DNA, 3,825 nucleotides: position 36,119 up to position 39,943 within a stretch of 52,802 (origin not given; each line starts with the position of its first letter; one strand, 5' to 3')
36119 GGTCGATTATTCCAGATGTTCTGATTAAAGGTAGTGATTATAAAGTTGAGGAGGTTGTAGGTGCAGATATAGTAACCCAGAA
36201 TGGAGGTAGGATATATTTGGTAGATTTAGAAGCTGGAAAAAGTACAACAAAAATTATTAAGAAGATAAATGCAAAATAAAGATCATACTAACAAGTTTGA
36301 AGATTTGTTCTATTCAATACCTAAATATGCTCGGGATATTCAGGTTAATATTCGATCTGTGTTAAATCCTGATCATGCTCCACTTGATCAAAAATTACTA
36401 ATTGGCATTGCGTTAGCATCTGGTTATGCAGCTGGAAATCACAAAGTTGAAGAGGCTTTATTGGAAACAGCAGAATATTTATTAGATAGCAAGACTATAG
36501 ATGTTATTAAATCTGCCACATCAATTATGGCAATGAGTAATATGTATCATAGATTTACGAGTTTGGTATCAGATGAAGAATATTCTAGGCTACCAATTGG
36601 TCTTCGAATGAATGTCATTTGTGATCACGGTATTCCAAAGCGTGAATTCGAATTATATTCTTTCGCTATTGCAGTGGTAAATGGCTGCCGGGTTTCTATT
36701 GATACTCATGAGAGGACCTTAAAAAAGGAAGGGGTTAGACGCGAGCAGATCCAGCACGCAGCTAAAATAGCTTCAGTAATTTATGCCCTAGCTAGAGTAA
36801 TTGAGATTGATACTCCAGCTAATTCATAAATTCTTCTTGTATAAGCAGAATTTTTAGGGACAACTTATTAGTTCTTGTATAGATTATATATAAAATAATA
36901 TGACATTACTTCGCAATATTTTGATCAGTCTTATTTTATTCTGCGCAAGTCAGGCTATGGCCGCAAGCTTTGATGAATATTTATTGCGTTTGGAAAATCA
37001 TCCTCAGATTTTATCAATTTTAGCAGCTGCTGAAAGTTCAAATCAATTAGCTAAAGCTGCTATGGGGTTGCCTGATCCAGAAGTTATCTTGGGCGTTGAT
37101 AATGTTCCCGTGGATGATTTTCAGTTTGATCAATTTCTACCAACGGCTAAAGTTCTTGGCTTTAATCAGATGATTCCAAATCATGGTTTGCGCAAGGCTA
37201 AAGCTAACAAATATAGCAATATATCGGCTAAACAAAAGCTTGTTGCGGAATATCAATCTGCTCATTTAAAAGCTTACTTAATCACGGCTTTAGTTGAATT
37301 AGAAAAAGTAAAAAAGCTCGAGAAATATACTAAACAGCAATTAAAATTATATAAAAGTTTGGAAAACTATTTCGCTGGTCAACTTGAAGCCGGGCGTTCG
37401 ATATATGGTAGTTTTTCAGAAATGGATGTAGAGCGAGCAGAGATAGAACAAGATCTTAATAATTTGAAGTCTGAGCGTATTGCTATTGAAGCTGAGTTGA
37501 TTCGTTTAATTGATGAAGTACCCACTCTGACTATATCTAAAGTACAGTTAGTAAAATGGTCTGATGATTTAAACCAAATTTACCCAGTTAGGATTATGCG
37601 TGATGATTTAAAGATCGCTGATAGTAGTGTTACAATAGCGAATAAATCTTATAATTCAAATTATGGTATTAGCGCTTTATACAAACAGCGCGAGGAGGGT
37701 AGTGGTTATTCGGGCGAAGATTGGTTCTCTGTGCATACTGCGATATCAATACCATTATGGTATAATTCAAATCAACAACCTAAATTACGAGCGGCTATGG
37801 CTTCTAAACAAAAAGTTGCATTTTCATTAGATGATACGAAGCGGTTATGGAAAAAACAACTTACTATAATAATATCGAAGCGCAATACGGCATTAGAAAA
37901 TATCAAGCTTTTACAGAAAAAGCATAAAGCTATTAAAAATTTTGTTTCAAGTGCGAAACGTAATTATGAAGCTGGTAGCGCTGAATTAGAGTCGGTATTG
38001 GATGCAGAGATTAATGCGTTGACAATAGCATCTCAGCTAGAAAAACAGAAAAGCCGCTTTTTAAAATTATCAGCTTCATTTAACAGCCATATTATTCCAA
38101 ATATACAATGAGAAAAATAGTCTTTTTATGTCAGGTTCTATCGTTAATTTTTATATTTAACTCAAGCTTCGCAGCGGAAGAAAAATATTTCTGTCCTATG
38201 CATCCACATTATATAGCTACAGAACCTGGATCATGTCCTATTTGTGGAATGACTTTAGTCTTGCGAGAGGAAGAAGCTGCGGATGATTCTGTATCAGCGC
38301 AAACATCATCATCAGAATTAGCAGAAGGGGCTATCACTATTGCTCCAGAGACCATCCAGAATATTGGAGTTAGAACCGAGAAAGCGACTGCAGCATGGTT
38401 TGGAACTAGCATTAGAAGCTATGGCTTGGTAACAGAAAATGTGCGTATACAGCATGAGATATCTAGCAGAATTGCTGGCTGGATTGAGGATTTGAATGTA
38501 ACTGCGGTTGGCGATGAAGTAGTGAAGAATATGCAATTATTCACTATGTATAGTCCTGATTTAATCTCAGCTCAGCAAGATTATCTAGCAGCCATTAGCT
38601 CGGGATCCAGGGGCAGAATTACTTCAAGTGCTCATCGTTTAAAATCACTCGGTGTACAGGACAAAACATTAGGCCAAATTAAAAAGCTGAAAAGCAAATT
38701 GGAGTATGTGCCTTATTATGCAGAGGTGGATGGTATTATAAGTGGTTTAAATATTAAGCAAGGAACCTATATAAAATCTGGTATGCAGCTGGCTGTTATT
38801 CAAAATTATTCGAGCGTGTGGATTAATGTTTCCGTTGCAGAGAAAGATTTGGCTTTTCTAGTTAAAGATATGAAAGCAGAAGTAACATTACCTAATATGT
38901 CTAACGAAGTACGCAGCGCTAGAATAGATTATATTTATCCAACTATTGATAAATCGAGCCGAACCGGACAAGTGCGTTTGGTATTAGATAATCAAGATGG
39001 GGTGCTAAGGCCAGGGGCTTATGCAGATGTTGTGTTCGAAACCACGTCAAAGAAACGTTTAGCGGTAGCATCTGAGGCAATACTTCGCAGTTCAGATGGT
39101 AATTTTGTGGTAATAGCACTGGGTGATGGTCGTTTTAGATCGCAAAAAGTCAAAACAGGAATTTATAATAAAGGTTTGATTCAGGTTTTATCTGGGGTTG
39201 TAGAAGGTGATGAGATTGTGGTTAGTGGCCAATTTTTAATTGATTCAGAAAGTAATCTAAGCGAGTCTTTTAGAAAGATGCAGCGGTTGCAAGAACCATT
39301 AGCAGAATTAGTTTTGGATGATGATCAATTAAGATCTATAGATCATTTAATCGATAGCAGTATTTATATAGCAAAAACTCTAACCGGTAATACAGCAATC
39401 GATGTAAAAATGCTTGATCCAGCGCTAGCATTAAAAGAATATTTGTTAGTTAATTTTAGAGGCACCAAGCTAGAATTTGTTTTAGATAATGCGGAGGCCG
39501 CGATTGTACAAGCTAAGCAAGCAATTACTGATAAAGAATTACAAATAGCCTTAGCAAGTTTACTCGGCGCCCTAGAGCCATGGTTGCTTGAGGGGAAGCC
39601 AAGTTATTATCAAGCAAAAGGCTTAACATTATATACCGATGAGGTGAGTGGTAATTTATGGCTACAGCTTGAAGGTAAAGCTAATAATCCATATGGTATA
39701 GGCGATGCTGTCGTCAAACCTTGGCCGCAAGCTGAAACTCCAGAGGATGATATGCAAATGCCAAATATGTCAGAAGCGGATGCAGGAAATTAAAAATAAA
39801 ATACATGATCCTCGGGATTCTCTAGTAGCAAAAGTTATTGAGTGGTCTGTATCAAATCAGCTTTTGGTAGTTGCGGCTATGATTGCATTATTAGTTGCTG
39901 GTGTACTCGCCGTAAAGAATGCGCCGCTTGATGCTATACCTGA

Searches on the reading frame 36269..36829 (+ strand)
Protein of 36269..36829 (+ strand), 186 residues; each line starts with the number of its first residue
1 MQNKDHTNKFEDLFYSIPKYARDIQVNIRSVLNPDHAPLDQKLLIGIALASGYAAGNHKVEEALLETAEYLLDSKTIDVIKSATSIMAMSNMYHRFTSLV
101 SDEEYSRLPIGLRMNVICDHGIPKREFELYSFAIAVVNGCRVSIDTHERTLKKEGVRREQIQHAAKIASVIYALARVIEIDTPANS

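Call 52: search_protein_families(library=pfam, proteins=[window:36269-36829:+], max_evalue=0.00001)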
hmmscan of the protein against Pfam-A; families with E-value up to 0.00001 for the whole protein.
window:36269-36829:+ (186 aa): 1 family
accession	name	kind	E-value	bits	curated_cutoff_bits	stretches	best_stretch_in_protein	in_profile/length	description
PF02627.25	CMD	-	3.3e-11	43.5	23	1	105-176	3-74/84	Carboxymuconolactone decarboxylase family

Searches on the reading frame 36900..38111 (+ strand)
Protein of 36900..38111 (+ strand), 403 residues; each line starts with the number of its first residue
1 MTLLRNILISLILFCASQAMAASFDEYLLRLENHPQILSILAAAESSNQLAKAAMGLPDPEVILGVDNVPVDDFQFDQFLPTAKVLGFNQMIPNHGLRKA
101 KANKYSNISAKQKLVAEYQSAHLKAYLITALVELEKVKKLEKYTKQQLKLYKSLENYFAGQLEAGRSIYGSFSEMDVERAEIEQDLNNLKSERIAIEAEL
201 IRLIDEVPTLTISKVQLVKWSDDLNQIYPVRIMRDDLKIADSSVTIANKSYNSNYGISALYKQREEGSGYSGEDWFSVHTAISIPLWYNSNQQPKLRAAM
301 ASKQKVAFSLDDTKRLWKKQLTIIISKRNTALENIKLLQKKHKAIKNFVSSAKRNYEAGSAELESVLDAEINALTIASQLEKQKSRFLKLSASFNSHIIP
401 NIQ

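Call 52: search_protein_families(library=pfam, proteins=[window:36900-38111:+], max_evalue=0.00001)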
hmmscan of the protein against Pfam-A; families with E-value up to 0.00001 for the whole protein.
window:36900-38111:+ (403 aa): 1 family
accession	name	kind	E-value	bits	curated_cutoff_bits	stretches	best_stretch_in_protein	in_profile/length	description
PF02321.23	OEP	-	3.9e-21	76.1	22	2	234-392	19-180/187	Outer membrane efflux protein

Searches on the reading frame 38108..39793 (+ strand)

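Call 4: search_protein_families(library=pfam, proteins=[window:38108-39793:+])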
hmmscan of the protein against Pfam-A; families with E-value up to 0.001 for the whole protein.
window:38108-39793:+ (561 aa): 3 families
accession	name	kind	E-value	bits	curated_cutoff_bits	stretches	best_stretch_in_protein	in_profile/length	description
PF16576.10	HlyD_D23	-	7e-60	202.4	30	1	100-306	4-214/214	Barrel-sandwich domain of CusB or HlyD membrane-fusion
PF13437.12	HlyD_3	-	1.9e-15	58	22.2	1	204-303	3-106/106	HlyD family secretion protein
PF19335.5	HMBD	-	7.3e-13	48.7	23.6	1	26-51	1-26/28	Heavy metal binding domain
